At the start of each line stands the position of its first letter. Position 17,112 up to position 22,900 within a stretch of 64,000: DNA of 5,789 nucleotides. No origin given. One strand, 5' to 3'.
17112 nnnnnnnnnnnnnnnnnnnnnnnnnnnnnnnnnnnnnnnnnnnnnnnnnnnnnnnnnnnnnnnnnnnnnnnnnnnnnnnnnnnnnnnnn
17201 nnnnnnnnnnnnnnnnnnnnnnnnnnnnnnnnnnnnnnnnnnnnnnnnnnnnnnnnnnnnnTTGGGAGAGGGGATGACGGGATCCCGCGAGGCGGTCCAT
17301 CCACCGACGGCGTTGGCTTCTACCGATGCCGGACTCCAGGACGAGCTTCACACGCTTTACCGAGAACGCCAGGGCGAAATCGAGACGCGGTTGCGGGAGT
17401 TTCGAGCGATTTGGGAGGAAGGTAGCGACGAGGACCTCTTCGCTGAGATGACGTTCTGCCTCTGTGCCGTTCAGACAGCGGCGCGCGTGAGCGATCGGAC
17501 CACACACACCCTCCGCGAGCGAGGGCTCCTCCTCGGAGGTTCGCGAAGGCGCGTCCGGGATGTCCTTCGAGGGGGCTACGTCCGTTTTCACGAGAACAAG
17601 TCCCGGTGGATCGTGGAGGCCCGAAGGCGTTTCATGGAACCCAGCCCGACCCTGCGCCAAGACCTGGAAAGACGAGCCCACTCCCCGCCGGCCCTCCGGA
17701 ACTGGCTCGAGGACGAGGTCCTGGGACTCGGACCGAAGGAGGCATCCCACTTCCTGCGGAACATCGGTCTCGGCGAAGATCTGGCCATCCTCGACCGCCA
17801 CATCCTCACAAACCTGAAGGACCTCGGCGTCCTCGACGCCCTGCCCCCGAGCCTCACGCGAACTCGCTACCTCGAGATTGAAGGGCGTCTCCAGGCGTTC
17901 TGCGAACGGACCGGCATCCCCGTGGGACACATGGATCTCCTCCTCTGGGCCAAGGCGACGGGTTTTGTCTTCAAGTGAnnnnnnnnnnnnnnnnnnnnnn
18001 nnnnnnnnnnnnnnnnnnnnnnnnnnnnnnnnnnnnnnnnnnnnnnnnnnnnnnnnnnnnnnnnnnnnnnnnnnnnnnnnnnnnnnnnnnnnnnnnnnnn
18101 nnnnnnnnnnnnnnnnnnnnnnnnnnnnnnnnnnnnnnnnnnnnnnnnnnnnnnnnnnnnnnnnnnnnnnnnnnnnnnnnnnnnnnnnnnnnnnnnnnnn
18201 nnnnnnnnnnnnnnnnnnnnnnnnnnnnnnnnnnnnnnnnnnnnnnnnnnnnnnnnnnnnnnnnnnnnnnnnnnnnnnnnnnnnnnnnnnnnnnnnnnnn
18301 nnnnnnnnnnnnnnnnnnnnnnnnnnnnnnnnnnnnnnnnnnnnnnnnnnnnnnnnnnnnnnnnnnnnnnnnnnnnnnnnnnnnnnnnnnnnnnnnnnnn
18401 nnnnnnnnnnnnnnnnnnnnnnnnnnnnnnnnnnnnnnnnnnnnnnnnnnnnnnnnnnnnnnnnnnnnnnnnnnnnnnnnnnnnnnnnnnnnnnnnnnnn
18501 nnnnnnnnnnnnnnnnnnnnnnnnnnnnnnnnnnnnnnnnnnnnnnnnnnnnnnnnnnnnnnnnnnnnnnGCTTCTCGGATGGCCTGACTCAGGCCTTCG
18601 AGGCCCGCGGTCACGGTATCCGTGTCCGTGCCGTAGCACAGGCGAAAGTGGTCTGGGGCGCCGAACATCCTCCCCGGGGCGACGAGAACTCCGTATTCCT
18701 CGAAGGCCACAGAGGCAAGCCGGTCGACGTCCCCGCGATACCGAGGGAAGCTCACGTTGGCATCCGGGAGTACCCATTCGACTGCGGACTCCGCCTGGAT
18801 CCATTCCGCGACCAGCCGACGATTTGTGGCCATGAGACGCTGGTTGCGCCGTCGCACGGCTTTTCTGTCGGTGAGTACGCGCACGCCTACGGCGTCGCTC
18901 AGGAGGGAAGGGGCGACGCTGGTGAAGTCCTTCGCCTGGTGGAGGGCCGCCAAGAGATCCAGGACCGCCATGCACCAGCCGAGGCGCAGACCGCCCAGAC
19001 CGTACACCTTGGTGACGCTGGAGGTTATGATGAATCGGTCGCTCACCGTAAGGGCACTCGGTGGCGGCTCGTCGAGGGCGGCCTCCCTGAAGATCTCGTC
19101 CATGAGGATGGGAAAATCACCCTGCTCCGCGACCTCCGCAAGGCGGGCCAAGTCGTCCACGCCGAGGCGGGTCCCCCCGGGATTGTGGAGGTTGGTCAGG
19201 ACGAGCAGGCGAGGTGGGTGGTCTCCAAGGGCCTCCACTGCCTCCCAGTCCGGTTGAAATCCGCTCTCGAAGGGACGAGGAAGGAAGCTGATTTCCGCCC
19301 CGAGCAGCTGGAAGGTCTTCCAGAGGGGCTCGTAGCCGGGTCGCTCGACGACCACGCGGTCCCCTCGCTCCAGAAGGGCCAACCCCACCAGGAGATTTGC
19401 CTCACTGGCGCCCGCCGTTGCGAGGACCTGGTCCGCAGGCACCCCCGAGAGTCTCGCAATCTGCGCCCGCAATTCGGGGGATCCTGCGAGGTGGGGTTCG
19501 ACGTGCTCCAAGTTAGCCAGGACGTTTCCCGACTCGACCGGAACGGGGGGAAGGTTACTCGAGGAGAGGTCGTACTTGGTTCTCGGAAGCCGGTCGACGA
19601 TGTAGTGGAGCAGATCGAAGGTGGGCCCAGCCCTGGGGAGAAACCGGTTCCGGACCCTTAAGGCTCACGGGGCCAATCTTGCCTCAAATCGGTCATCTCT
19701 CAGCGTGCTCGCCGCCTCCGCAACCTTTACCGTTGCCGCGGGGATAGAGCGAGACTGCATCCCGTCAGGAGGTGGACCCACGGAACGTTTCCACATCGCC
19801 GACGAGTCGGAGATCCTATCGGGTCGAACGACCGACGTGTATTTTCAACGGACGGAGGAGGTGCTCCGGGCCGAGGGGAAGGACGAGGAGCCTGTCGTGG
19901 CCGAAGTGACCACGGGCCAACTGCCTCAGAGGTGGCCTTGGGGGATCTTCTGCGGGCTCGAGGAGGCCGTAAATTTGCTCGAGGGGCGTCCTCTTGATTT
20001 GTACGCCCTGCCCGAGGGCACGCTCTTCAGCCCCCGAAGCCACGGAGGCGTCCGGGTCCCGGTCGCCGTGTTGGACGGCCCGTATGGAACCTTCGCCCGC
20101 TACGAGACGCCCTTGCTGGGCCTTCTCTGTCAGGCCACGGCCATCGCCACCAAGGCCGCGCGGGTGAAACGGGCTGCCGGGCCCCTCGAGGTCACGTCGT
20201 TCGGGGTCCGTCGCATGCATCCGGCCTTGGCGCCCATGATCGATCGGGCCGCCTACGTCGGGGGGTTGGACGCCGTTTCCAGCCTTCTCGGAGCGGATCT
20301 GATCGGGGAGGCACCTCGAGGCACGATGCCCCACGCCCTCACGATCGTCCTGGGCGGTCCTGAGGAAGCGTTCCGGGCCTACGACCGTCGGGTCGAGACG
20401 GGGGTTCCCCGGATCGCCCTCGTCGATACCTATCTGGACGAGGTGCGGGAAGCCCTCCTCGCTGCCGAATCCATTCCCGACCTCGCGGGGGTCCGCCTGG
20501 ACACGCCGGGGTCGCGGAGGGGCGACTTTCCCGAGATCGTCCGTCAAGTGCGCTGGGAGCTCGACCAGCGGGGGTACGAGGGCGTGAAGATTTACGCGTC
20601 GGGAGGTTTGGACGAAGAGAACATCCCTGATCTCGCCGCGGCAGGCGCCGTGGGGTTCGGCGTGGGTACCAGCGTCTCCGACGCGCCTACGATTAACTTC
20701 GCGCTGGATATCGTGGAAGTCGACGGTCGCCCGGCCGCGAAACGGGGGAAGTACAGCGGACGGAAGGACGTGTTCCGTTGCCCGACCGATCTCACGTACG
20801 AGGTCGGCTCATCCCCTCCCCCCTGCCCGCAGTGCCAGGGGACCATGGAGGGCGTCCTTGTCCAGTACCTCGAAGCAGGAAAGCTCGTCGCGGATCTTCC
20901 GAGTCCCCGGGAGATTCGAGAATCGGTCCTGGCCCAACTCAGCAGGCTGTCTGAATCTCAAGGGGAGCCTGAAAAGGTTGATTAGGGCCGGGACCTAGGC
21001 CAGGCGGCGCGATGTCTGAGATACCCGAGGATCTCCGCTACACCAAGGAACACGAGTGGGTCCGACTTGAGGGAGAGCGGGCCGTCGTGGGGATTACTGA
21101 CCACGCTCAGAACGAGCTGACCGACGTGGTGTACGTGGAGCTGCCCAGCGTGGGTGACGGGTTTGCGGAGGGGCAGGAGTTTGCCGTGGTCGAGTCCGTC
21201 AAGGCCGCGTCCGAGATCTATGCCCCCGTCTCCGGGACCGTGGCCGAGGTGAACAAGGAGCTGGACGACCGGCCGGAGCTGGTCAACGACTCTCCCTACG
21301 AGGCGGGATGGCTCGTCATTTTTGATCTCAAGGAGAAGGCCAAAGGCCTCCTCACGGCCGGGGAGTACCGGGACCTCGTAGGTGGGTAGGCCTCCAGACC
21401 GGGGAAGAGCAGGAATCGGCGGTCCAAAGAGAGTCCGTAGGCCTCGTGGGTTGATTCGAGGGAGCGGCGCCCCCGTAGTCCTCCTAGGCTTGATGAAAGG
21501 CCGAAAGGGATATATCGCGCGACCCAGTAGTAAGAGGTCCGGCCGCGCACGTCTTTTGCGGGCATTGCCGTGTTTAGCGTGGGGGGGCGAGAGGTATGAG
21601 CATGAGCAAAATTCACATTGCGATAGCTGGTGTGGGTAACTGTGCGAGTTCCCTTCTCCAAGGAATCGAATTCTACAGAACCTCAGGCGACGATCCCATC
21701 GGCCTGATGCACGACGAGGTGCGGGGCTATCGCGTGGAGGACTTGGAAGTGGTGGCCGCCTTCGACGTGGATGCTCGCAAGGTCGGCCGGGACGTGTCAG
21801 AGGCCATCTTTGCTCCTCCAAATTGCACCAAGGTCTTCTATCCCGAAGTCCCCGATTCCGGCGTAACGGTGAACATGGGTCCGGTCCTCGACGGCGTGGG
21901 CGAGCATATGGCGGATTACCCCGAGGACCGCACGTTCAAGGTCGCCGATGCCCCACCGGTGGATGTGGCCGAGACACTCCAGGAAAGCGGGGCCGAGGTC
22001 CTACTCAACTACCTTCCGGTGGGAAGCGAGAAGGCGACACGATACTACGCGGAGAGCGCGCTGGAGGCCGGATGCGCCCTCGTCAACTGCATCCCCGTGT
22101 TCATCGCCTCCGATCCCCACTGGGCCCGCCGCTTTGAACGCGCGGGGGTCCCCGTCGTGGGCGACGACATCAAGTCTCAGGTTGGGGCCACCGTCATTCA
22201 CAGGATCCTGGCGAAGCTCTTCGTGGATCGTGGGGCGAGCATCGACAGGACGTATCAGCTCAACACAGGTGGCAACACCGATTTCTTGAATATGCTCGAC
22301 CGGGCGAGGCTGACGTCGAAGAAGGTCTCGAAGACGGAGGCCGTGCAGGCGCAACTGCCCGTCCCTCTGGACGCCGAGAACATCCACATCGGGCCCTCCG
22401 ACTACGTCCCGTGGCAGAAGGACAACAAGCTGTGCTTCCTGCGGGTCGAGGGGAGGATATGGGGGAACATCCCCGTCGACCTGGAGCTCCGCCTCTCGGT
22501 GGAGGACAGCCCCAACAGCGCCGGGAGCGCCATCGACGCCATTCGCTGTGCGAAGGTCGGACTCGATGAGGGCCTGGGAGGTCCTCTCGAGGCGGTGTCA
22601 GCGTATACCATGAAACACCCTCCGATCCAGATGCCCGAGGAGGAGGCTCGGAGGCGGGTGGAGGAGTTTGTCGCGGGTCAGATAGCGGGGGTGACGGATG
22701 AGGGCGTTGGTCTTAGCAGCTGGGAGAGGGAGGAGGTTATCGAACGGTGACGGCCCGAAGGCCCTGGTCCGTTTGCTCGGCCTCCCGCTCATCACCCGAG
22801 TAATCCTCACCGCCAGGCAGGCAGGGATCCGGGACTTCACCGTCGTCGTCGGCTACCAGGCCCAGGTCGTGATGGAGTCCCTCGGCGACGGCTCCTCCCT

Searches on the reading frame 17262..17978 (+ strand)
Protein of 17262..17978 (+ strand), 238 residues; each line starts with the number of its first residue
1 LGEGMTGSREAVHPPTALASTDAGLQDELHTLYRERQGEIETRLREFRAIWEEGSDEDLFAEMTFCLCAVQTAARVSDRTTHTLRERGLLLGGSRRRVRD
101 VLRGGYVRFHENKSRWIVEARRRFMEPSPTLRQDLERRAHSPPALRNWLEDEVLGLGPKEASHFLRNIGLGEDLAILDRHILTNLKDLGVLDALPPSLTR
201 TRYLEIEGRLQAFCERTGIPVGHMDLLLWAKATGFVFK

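Call 75: search_protein_families(library=pfam, proteins=[window:17262-17978:+], max_evalue=0.001)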
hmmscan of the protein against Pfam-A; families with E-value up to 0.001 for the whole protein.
window:17262-17978:+ (238 aa): 1 family
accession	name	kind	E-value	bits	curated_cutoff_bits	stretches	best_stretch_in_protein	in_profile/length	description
PF22175.2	Ogg-HhH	-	1.5e-47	161.8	27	1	40-218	1-172/173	8-oxoguanine DNA glycosylase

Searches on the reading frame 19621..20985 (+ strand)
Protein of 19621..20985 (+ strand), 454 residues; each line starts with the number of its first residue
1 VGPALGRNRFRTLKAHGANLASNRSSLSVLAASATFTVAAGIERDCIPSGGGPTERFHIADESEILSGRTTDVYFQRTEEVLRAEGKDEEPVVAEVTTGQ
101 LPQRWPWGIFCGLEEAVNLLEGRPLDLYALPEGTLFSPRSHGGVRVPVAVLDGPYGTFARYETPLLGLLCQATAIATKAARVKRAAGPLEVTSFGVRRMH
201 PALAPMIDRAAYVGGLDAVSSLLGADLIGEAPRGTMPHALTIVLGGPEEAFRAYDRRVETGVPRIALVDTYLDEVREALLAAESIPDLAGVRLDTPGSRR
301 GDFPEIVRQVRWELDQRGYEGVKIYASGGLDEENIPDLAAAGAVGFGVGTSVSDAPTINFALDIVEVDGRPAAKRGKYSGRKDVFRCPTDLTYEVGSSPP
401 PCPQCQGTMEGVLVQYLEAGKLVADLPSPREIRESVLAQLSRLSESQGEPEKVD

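Call 75: search_protein_families(library=pfam, proteins=[window:19621-20985:+], max_evalue=0.001)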
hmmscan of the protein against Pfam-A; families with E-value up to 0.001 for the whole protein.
window:19621-20985:+ (454 aa): 2 families
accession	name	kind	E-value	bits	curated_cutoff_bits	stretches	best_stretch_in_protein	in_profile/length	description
PF02749.22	QRPTase_N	-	2.4e-19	69.8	27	1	72-172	1-81/82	Quinolinate phosphoribosyl transferase, N-terminal domain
PF01729.25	QRPTase_C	-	3.1e-16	60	23.1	1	175-363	1-169/169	Quinolinate phosphoribosyl transferase, C-terminal domain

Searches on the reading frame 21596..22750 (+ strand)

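Call 7: search_protein_families(library=pfam, proteins=[window:21596-22750:+], max_evalue=0.01)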
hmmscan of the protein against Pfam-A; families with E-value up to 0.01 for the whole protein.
window:21596-22750:+ (384 aa): 1 family
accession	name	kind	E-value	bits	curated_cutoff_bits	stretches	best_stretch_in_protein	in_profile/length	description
PF01658.22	Inos-1-P_synth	-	2.3e-33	115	27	1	197-305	1-107/107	Myo-inositol-1-phosphate synthase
